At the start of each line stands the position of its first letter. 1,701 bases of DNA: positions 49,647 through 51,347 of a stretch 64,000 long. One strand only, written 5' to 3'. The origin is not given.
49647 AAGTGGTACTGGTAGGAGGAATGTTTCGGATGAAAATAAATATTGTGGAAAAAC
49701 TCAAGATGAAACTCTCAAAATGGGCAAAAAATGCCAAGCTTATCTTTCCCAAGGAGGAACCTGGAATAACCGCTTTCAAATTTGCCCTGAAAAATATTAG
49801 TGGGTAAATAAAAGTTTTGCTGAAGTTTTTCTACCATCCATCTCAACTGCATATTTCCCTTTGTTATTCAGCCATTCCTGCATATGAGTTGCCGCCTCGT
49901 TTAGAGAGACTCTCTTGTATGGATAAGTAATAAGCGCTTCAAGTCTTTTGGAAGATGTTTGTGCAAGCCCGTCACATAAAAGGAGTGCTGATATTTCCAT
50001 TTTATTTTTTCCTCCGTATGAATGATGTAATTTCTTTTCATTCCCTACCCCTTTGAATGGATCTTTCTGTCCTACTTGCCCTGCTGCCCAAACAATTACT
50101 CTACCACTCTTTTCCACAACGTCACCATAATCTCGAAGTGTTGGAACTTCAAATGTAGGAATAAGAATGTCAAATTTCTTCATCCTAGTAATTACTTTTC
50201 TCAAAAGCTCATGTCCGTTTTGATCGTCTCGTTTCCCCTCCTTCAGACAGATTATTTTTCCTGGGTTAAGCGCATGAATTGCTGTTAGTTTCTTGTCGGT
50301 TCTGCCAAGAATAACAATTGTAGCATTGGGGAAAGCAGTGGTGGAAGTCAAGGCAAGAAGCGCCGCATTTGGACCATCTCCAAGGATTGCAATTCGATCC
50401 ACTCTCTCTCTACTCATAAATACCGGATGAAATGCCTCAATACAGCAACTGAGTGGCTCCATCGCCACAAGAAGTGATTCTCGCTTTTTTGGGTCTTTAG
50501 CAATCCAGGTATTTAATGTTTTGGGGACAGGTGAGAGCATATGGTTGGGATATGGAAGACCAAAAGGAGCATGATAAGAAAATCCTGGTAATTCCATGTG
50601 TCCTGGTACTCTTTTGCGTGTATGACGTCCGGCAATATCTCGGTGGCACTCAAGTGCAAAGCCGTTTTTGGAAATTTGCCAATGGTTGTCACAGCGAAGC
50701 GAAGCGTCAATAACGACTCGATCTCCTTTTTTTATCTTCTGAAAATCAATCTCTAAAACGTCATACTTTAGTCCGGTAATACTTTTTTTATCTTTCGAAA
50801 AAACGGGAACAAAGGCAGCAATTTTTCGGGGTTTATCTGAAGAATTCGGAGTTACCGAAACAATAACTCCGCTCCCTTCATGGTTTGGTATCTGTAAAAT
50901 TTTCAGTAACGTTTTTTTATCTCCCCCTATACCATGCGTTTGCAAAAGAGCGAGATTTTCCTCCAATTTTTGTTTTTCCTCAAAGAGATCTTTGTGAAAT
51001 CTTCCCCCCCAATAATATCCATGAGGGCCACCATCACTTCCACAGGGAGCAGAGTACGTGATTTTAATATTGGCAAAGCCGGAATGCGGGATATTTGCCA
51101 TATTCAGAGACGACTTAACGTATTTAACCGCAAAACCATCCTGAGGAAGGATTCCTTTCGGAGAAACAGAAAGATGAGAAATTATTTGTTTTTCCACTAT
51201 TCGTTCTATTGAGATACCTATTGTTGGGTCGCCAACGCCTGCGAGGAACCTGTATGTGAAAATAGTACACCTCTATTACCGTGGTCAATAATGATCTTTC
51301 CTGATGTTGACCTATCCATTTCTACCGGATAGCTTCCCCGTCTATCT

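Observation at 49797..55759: Form II/III RuBisCO in a non-canonical operon: P-loop kinase, HAD phosphatase and two outsized MDR dehydrogenase paralogs, with no AMP phosphorylase or R15P isomerase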

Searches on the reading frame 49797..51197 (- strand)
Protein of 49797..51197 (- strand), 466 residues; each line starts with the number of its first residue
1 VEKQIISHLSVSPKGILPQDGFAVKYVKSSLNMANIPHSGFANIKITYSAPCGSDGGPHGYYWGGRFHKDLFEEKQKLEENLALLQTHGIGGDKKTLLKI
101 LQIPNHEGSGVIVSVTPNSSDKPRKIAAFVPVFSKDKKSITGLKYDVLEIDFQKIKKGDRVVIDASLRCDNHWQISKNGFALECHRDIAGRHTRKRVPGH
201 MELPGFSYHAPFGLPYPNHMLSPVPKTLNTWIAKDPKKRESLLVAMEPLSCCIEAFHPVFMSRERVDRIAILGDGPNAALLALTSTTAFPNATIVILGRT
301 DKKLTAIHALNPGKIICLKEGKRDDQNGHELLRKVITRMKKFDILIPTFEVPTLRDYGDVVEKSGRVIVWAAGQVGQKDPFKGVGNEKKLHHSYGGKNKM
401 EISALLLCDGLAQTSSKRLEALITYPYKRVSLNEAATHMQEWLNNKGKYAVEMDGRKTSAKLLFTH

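Call 3: search_protein_families(library=pfam, proteins=[window:49797-51197:-], max_evalue=0.1)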
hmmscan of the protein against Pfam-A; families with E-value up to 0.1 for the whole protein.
window:49797-51197:- (466 aa): 1 family
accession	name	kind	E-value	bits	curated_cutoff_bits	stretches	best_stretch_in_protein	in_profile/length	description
PF08240.17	ADH_N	-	0.069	13.8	23.5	0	153-181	52-77/104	Alcohol dehydrogenase GroES-like domain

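Call 4: search_protein_families(library=ncbifam, proteins=[window:49797-51197:-], max_evalue=0.1)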
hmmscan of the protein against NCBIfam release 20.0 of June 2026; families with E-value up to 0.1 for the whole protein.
window:49797-51197:- (466 aa): 1 family
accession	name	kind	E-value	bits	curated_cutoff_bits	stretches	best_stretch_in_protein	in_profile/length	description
TIGR03360.1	VI_minor_1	equivalog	0.099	12.5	124.2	0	162-203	113-155/187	type VI secretion system-associated protein VasI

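Call 7: search_solved_structures(query=window:49797-51197:-, max_evalue=10, show_alignments=2)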
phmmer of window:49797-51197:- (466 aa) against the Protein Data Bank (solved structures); distinct sequences matched with E-value up to 10: 1.
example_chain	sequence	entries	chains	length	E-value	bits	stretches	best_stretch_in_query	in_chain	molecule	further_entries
6zxf_j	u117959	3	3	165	0.8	11.5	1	129-205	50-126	Probable RNA-binding protein EIF1AD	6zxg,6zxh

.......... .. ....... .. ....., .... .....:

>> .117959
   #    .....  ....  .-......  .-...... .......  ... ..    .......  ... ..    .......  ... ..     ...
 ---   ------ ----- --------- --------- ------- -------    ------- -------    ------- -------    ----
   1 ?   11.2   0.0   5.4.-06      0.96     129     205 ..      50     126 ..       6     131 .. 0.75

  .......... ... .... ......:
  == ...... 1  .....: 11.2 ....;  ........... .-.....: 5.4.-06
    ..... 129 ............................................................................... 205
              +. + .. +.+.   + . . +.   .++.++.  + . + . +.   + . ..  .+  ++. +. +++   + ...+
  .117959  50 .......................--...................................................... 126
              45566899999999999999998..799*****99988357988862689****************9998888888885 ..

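Call 9: find_homologous_proteins(query=window:49797-51197:-, max_evalue=0.001)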
Query window:49797-51197:- (466 aa): 10 proteins with E <= 0.001 among 7684 candidates.
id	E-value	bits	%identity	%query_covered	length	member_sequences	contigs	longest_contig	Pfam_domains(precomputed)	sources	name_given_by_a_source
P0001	0.0e+0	1078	100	100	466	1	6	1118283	-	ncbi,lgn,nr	ncbi:hypothetical protein HYW55_05905 [Candidatus Gottesmanbacteria bacterium]|nr:hypothetical prote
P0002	8.7e-212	722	66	99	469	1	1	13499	-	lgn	-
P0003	9.8e-182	623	58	99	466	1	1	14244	-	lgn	-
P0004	1.7e-175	602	56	100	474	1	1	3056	-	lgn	-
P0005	2.8e-175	602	56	98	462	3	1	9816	-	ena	-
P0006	4.0e-138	479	49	100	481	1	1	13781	-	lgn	-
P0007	2.4e-137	477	49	100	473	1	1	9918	-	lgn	-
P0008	1.2e-130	454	48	100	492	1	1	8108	-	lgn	-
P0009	2.8e-127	443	46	99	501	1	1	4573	-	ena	-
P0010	2.0e-125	437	44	100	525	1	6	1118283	-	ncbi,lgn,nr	ncbi:hypothetical protein HYW55_05910 [Candidatus Gottesmanbacteria bacterium]|nr:hypothetical prote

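Call 11: find_encoding_contigs(protein=P0002, flank=10000, max_places=3)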
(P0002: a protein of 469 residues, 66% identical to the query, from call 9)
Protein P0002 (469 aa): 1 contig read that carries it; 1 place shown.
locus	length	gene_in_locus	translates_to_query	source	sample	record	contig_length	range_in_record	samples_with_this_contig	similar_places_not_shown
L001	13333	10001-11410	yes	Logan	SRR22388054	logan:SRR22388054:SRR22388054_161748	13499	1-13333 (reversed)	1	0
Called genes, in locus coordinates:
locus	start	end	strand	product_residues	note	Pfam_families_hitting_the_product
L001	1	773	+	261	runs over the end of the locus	PF02540:NAD_synthase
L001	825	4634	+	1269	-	-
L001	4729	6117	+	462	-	PF02788:RuBisCO_large_N, PF00016:RuBisCO_large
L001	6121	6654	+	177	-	PF06414:Zeta_toxin, PF07931:CPT (weak), PF08433:KTI12 (weak), PF13207:AAA_17 (faint), PF13238:AAA_18, PF13671:AAA_33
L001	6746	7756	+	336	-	PF00106:adh_short, PF01370:Epimerase (weak), PF08659:KR (weak), PF13561:adh_short_C2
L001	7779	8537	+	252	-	PF00106:adh_short, PF01370:Epimerase (weak), PF08659:KR, PF23441:SDR (weak), PF13561:adh_short_C2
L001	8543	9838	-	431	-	PF00702:Hydrolase (faint), PF13419:HAD_2 (faint)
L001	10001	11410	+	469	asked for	-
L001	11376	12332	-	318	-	PF01869:BcrAD_BadFG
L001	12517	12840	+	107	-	PF02604:PhdYeFM_antitox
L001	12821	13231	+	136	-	PF13470:PIN_3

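Call 12: find_encoding_contigs(protein=P0003, flank=10000, max_places=3)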
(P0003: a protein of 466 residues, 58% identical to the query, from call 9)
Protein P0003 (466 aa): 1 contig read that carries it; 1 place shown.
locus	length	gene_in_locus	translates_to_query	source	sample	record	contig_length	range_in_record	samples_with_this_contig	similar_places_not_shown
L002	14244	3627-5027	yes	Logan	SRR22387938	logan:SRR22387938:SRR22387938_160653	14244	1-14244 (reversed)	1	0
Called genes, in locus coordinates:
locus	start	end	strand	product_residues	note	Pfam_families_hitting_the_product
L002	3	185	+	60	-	?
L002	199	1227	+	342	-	PF00743:FMO-like (faint), PF00890:FAD_binding_2 (faint), PF07992:Pyr_redox_2, PF12831:FAD_oxidored (faint), PF13738:Pyr_redox_3, PF00070:Pyr_redox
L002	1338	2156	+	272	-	PF00702:Hydrolase, PF12710:HAD (weak), PF13419:HAD_2, PF13242:Hydrolase_like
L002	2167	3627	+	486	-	-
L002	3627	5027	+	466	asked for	-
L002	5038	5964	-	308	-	PF01869:BcrAD_BadFG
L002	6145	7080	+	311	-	PF00294:PfkB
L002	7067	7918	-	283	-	PF09863:DUF2090, PF01791:DeoC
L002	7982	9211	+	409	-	PF00349:Hexokinase_1, PF03727:Hexokinase_2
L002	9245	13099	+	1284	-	-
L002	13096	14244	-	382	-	?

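Call 13: find_encoding_contigs(protein=P0006, flank=10000, max_places=3)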
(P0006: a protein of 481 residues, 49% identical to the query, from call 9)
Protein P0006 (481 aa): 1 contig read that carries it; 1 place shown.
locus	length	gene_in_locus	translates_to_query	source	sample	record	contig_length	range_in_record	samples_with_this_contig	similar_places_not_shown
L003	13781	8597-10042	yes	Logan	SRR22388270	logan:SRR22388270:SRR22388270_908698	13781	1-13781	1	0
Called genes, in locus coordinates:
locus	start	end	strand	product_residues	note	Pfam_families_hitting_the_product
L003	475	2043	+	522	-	-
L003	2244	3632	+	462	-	PF02788:RuBisCO_large_N, PF00016:RuBisCO_large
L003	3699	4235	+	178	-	PF01591:6PF2K (faint), PF06414:Zeta_toxin (weak), PF07931:CPT (weak), PF08433:KTI12, PF13207:AAA_17 (faint), PF13238:AAA_18, PF13671:AAA_33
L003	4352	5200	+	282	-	PF00702:Hydrolase, PF13419:HAD_2, PF13242:Hydrolase_like (weak)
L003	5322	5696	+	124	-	-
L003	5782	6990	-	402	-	-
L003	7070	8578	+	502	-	-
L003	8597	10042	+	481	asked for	-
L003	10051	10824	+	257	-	PF00106:adh_short, PF01370:Epimerase (weak), PF13561:adh_short_C2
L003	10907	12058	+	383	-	PF01637:ATPase_2 (weak), PF13173:AAA_14, PF13401:AAA_22 (faint), PF13635:DUF4143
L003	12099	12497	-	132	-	PF01850:PIN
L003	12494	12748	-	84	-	-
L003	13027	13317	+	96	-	-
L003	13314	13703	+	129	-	PF01850:PIN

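Call 14: find_encoding_contigs(protein=P0007, flank=10000, max_places=3)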
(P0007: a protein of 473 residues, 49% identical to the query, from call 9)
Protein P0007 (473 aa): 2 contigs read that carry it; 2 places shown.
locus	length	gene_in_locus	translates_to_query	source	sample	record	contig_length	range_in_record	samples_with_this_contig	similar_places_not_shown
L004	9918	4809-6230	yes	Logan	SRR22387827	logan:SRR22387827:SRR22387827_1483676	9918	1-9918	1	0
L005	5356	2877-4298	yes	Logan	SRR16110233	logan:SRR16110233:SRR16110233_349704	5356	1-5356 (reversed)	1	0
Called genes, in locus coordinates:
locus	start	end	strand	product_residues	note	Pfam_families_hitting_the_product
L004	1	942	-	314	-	?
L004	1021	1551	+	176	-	PF06414:Zeta_toxin (faint), PF08433:KTI12 (weak), PF13207:AAA_17 (faint), PF13238:AAA_18 (weak), PF13671:AAA_33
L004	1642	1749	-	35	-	-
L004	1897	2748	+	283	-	PF00106:adh_short, PF01370:Epimerase (weak), PF08659:KR, PF16363:GDP_Man_Dehyd (faint), PF13561:adh_short_C2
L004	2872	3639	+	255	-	PF00106:adh_short, PF08659:KR, PF23441:SDR, PF13561:adh_short_C2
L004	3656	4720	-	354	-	PF00702:Hydrolase (weak), PF12710:HAD (faint), PF13419:HAD_2 (faint)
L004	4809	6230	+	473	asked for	-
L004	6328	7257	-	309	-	PF01869:BcrAD_BadFG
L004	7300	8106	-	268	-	PF00459:Inositol_P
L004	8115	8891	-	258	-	PF02540:NAD_synthase, PF06508:QueC (weak)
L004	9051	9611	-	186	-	PF01467:CTP_transf_like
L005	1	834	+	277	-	?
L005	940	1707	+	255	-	PF00106:adh_short, PF08659:KR, PF23441:SDR, PF13561:adh_short_C2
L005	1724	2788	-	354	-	PF00702:Hydrolase (weak), PF12710:HAD (faint), PF13419:HAD_2 (faint)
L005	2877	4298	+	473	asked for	-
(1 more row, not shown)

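Call 15: find_encoding_contigs(protein=P0005, flank=10000, max_places=3)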
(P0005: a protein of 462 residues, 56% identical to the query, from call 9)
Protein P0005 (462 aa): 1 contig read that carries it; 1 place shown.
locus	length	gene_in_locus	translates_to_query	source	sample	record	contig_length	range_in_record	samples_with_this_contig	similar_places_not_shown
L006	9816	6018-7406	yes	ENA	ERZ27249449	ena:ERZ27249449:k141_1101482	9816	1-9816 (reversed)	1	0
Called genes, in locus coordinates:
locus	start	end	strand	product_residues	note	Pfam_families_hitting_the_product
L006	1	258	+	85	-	?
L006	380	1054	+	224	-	PF08843:AbiEii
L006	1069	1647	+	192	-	PF13338:AbiEi_4 (weak)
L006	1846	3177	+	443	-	PF00702:Hydrolase (weak), PF13419:HAD_2 (faint)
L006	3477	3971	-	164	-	-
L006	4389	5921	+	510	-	-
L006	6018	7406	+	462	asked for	-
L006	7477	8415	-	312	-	PF01869:BcrAD_BadFG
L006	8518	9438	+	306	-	PF00294:PfkB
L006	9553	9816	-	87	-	?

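Call 16: find_encoding_contigs(protein=P0008, flank=10000, max_places=3)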
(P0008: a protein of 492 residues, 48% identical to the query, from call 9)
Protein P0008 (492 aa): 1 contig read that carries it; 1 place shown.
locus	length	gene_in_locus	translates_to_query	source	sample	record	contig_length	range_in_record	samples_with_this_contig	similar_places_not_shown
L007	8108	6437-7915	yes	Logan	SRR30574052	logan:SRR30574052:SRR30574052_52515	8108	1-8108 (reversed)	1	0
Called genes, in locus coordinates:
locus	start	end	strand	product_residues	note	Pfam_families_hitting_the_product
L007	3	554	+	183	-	?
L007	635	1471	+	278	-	PF02540:NAD_synthase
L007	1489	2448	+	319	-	PF01869:BcrAD_BadFG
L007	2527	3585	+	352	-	PF00702:Hydrolase, PF13419:HAD_2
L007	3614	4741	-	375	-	-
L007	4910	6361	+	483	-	-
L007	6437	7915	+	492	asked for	-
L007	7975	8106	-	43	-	?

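Call 20: search_solved_structures(query=A1, max_evalue=10, show_alignments=3)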
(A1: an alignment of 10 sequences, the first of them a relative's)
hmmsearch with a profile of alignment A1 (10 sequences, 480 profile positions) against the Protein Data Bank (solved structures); distinct sequences matched with E-value up to 10: 6.
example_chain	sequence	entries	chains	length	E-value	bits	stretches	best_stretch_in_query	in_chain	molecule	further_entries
6xh9_A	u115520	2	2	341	0.0049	18.7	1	267-315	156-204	Ribulose-5-phosphate reductase 1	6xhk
9bgp_A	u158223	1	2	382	0.44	12.2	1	277-381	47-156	aminotransferase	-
9bgr_A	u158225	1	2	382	0.44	12.2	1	277-381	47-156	aminotransferase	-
4eqf_A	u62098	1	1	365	0.55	11.9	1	407-469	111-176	PEX5-related protein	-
5mqc_A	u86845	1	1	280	0.71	11.6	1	14-75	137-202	VP1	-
3imf_A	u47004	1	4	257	0.82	11.4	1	277-357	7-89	Short chain dehydrogenase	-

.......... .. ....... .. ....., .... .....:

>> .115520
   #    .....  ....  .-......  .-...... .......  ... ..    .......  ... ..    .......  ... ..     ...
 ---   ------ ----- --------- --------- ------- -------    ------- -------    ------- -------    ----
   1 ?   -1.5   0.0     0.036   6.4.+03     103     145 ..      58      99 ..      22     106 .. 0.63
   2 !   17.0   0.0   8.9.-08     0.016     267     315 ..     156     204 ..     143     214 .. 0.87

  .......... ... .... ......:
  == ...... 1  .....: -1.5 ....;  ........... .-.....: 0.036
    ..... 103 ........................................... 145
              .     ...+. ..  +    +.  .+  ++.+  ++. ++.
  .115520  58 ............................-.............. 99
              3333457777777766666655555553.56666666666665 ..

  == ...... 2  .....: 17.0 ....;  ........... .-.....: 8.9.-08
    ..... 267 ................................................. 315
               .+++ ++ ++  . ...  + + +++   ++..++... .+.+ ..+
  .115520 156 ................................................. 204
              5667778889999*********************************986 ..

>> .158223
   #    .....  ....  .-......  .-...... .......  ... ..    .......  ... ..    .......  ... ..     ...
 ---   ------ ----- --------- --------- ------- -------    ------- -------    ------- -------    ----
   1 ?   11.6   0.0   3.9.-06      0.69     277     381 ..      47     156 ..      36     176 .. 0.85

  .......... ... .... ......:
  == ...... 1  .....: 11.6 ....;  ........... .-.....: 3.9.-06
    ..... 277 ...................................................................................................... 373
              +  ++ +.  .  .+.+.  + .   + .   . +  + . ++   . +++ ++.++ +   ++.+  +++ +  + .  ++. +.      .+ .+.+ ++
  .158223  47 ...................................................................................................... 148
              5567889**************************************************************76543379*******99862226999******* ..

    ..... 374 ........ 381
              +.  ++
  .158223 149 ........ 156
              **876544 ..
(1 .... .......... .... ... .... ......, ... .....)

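Call 25: predict_structure(alignment_id=A1)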
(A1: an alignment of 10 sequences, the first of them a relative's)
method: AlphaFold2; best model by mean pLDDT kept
length: 466 residues; sequences in the alignment: 10
mean_pLDDT: 90.5   pTM: 0.91
mean pLDDT of the five models: 90.5, 90.0, 86.4, 83.5, 83.3
residues with pLDDT >= 90: 353; 70-90: 83; 50-70: 25; < 50: 5
segments of 3 or more residues with pLDDT < 50: 188-191
pLDDT, mean of each block of 10 residues (from residue 1): 94 96 97 92 96 85 92 91 92 95 94 96 89 96 93 96 72 71 55 71 94 93 97 96 93 91 93 94 97 96 97 96 83 90 93 90 93 81 91 74 96 97 94 97 93 91 95
secondary structure, 60 per line:
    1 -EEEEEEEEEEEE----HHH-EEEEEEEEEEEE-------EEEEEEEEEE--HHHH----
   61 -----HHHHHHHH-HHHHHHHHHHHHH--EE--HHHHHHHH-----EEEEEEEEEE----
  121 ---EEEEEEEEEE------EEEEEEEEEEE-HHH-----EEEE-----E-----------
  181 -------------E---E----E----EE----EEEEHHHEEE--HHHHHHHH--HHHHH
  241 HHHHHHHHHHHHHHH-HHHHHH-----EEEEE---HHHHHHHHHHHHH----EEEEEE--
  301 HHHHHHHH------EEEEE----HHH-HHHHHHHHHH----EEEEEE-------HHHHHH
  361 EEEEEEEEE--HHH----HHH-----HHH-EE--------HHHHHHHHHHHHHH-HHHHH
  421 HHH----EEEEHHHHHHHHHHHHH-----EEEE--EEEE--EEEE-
elements in order: E2-13 E22-33 E41-50 H53-56 H66-73 H75-87 H94-101 E107-116 E124-133 E140-150 E160-163 E214-217 E221-223 H226-233 H236-255 H257-262 E268-272 H276-288 E293-298 H301-308 E315-319 H328-337 E342-347 H355-360 E361-369 H401-414 H416-423 E428-431 H432-444 E450-453 E456-459 E462-465

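Call 27: search_protein_representatives(alignment_id=A1)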
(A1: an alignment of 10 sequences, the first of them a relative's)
Query: 10 sequences, 480 profile positions. Proteins with E-value up to 0.001 (for the whole library): 31; up to 1e-10: 20; up to 1e-30: 16. The best 31 are listed.
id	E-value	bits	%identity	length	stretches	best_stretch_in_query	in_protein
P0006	1.0e-241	819.0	-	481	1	2-478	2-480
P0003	1.5e-236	802.0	-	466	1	7-476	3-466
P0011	7.6e-201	684.2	-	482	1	4-476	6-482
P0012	9.4e-165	565.2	-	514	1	3-477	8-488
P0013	1.3e-119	416.4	-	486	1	27-477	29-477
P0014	2.7e-108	379.0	-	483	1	5-475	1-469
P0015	1.5e-74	267.7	-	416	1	108-475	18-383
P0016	1.9e-73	264.1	-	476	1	6-478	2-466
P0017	1.8e-68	247.7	-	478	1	8-475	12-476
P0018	5.5e-67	242.8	-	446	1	37-459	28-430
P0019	3.8e-53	197.2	-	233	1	249-477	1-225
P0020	1.1e-49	185.7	-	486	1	30-463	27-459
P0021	4.4e-45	170.6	-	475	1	27-464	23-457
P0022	3.4e-40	154.5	-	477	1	26-460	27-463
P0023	1.5e-38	149.0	-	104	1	378-478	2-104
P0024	5.2e-38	147.3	-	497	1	38-459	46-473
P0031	7.7e-08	47.8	-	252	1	247-393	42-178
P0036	1.9e-05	39.8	-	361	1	249-383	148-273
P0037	4.6e-05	38.6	-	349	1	246-330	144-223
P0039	7.8e-04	34.6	-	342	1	246-321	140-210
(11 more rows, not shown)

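Call 28: fold_search(model_id=the predicted structure, library=pdb)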
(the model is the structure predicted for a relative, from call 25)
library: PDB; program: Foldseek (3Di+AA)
matches with E <= 10: 1964; with E <= 0.001: 350
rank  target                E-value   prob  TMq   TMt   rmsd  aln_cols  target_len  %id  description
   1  3m6i_A                5.8e-15  1.00  0.52  0.65   6.9       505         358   14  L-arabinitol 4-dehydrogenase (released 2010-07-21)
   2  2d8a                  7.3e-15  1.00  0.55  0.74   4.9       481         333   13  Crystal Structure of PH0655 from Pyrococcus horikoshii OT3 (released 2006-06-02)
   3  6ie0_A                5.2e-14  1.00  0.53  0.69   6.6       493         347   13  X-ray crystal structure of 2R,3R-butanediol dehydrogenase from Bacillus subtilis (released 2019-09-18)
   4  2dfv_A                9.4e-14  1.00  0.54  0.70   6.2       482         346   14  Hyperthermophilic threonine dehydrogenase from Pyrococcus horikoshii (released 2007-01-16)
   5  1vj0_A                1.9e-13  1.00  0.55  0.68   6.8       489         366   13  Crystal structure of Alcohol dehydrogenase (TM0436) from Thermotoga maritima at 2.00 A resolution (released 2004-03-02)
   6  5vm2_A                2.1e-13  1.00  0.53  0.69   6.8       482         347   15  Crystal structure of ECK1772, an oxidoreductase/dehydrogenase of unknown specificity involved in membrane biogenesis f (released 2017-06-07)
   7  5k1s_D                2.1e-13  1.00  0.53  0.71   5.5       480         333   14  crystal structure of AibC (released 2016-08-10)
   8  4ilk_B                2.7e-13  1.00  0.52  0.69   6.0       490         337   12  Crystal structure of short chain alcohol dehydrogenase (rspB) from E. coli CFT073 (EFI TARGET EFI-506413) complexed wi (released 2013-01-30)
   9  1vj0_D                3.4e-13  1.00  0.55  0.68   6.9       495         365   14  Crystal structure of Alcohol dehydrogenase (TM0436) from Thermotoga maritima at 2.00 A resolution (released 2004-03-02)
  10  3qe3                  3.4e-13  1.00  0.50  0.64   7.6       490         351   14  Sheep liver sorbitol dehydrogenase (released 2011-04-27)
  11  7vb3_A                3.7e-13  1.00  0.50  0.56   9.7       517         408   12  Crystal structure of hydroxynitrile lyase from Linum usitatissimum (released 2022-02-09)
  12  1vj0_B                4.1e-13  1.00  0.55  0.69   6.6       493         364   14  Crystal structure of Alcohol dehydrogenase (TM0436) from Thermotoga maritima at 2.00 A resolution (released 2004-03-02)
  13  3wid_A                6.6e-13  1.00  0.55  0.69   5.6       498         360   15  Structure of a glucose dehydrogenase T277F mutant in complex with NADP (released 2014-05-14)
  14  5k1s_A                7.9e-13  1.00  0.55  0.69   5.9       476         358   15  crystal structure of AibC (released 2016-08-10)
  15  4ej6                  8.4e-13  1.00  0.51  0.66   6.4       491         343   14  Crystal structure of a putative zinc-binding dehydrogenase (Target PSI-012003) from Sinorhizobium meliloti 1021 (released 2012-05-02)
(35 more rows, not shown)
